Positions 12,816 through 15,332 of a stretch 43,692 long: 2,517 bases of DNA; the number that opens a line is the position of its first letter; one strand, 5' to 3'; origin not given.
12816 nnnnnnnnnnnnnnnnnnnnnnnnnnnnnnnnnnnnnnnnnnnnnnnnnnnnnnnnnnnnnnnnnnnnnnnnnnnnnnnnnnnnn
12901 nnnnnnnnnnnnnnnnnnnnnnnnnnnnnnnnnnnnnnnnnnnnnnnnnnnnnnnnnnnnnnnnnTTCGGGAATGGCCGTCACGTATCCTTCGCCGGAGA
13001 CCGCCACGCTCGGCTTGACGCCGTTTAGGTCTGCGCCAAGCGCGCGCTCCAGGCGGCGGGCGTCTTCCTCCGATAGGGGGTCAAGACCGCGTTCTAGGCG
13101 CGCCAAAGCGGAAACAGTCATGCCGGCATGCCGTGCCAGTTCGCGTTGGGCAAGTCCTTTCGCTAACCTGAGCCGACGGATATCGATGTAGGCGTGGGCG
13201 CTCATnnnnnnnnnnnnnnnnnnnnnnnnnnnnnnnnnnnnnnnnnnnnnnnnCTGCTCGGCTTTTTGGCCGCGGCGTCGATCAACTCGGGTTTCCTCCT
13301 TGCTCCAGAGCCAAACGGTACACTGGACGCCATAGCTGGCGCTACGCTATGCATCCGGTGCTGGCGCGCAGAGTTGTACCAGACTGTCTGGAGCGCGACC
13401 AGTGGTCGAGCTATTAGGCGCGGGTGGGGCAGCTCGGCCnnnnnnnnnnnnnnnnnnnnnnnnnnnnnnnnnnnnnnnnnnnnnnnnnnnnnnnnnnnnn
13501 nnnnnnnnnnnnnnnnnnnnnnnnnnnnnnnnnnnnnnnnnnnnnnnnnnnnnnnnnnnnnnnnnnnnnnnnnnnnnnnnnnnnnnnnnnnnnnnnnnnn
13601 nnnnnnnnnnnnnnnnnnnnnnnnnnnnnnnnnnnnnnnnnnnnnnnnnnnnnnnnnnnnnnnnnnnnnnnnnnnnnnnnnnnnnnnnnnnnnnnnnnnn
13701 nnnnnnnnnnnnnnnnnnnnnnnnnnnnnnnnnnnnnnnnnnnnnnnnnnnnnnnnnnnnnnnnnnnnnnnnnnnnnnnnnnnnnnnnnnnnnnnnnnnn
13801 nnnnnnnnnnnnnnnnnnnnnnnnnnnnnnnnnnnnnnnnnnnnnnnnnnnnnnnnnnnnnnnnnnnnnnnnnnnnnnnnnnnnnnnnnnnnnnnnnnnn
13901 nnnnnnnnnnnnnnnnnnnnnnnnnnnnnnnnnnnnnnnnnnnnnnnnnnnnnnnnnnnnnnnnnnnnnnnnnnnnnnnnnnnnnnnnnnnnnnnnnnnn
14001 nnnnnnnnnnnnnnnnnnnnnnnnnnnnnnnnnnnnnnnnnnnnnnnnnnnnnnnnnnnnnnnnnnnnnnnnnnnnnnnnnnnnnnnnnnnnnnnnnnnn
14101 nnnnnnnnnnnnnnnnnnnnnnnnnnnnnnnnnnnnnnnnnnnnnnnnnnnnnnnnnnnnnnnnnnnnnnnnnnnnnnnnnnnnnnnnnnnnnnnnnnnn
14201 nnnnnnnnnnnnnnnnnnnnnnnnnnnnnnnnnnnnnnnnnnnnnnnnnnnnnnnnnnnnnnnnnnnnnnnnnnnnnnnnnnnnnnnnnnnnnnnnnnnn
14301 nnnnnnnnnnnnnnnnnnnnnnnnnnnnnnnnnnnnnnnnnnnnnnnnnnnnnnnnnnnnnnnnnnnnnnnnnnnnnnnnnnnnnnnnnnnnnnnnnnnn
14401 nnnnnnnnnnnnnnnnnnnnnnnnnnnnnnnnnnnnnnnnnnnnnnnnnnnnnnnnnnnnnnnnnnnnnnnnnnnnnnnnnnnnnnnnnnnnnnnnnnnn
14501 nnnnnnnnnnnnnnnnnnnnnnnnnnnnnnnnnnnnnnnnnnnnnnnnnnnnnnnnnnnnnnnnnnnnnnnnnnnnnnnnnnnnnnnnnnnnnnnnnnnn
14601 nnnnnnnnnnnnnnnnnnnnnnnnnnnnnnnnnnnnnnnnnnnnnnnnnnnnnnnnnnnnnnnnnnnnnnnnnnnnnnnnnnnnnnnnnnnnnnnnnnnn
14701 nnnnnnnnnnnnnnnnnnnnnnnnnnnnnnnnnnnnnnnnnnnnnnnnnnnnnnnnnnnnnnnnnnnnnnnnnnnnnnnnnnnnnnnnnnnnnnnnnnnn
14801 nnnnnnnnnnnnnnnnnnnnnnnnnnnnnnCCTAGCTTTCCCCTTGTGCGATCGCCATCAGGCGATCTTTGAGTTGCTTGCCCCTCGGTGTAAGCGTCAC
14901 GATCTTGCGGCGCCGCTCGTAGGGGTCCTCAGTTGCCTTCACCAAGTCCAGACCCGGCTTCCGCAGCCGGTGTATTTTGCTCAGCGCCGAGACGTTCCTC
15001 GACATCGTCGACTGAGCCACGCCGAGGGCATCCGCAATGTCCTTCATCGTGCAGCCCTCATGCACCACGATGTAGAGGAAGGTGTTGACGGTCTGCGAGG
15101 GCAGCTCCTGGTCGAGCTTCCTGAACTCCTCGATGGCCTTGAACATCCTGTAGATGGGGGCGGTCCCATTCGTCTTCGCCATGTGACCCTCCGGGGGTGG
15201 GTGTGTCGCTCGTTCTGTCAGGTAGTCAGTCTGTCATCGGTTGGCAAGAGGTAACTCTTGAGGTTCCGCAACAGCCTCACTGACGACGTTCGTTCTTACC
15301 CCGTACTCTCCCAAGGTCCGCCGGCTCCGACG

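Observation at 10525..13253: An apparently complete Type II restriction-modification unit with Vsr, carried by a T7-like phage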

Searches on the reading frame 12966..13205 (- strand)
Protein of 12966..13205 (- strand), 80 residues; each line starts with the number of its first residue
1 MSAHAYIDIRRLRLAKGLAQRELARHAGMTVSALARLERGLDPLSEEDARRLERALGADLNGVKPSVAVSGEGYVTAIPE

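Call 91: search_solved_structures(query=window:12966-13205:-, max_evalue=0.01)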
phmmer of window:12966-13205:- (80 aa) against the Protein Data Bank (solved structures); distinct sequences matched with E-value up to 0.01: 2.
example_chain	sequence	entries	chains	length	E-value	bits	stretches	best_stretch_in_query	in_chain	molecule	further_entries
28tn_A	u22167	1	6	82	0.0015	22.3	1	9-57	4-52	lambda repressor-like protein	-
3kxa_A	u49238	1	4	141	0.0024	21.7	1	11-59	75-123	Putative uncharacterized protein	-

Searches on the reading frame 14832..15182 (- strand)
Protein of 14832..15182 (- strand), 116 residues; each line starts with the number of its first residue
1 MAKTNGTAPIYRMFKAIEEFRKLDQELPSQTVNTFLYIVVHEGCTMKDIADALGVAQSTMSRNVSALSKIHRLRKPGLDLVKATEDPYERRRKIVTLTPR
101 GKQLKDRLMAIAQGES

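Call 4: search_protein_families(library=pfam, proteins=[window:14832-15182:-], max_evalue=0.01)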
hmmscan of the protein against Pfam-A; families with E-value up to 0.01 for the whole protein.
window:14832-15182:- (116 aa): 11 families
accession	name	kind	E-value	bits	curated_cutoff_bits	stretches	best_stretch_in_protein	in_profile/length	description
PF12802.13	MarR_2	-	5.8e-06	26.8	27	1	30-67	6-44/61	MarR family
PF12840.13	HTH_20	-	0.00038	20.8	27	1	41-69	16-44/51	Helix-turn-helix domain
PF00356.27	LacI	-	0.00077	19.6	27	1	45-71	1-27/46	Bacterial regulatory proteins, lacI family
PF13463.12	HTH_27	-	0.00081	20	22.2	1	41-101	16-68/68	Winged helix DNA-binding domain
PF01047.28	MarR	-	0.0015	18.8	24.6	1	41-69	15-43/59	MarR family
PF13412.12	HTH_24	-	0.0015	18.5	21.9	1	41-68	15-42/48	Winged helix-turn-helix DNA-binding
PF25213.1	HVO_A0261_N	-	0.0018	18.5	35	1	39-71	20-52/86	HVO_A0261 N-terminal domain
PF13545.12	HTH_Crp_2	-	0.0036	17.7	27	1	44-70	23-49/70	Crp-like helix-turn-helix domain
PF13601.12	HTH_34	-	0.0057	17.2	27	0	36-104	7-68/80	Winged helix DNA-binding domain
PF13936.12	HTH_38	-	0.0065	16.6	27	0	40-64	17-41/44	Helix-turn-helix domain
PF00126.33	HTH_1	-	0.0067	16.8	26.6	0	50-68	20-38/60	Bacterial regulatory helix-turn-helix protein, lysR family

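Call 5: search_protein_families(library=ncbifam, proteins=[window:14832-15182:-], max_evalue=0.01)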
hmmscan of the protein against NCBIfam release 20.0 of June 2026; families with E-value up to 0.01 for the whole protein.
window:14832-15182:- (116 aa): 6 families
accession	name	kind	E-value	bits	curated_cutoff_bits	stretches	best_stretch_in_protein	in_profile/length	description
NF045593.1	bilirub_TF_BilQ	equivalog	2.7e-06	27.1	125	1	33-110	34-103/135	bilirubin utilization transcriptional regulator BilQ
NF041230.1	BagL_FevM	exception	0.0004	20.4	230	1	24-103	32-106/145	MarR family transcriptional regulator BagL/FevM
NF053814.1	teico_TcaR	equivalog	0.00055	20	170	1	32-111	41-114/151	MarR family transcriptional regulator TcaR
NF053755.1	MsvR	equivalog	0.0032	17.2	220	1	30-98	13-73/236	transcriptional factor MsvR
NF033788.1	HTH_metalloreg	subfamily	0.0033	17.2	55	1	37-69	18-51/77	metalloregulator ArsR/SmtB family transcription factor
TIGR01884.1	cas_HTH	subfamily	0.0065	15.9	60.2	1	36-70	148-183/202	CRISPR-associated CARF protein Csa3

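Call 13: search_protein_families(library=phrogs, proteins=[window:14832-15182:-], max_evalue=0.001)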
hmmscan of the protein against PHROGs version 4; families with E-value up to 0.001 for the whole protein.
window:14832-15182:- (116 aa): 4 families
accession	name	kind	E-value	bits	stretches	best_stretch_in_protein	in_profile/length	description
phrog_9665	-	transcription regulation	8.9e-37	126.7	1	10-111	13-114/118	transcriptional regulator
phrog_664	-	DNA, RNA and nucleotide metabolism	3.3e-05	24.8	1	26-80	84-137/210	DNA binding protein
phrog_1687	-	transcription regulation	0.00076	20.5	1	30-75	69-112/162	MarR family transcrition regulator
phrog_4031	-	unknown function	0.00083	18.9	1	8-65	496-553/626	-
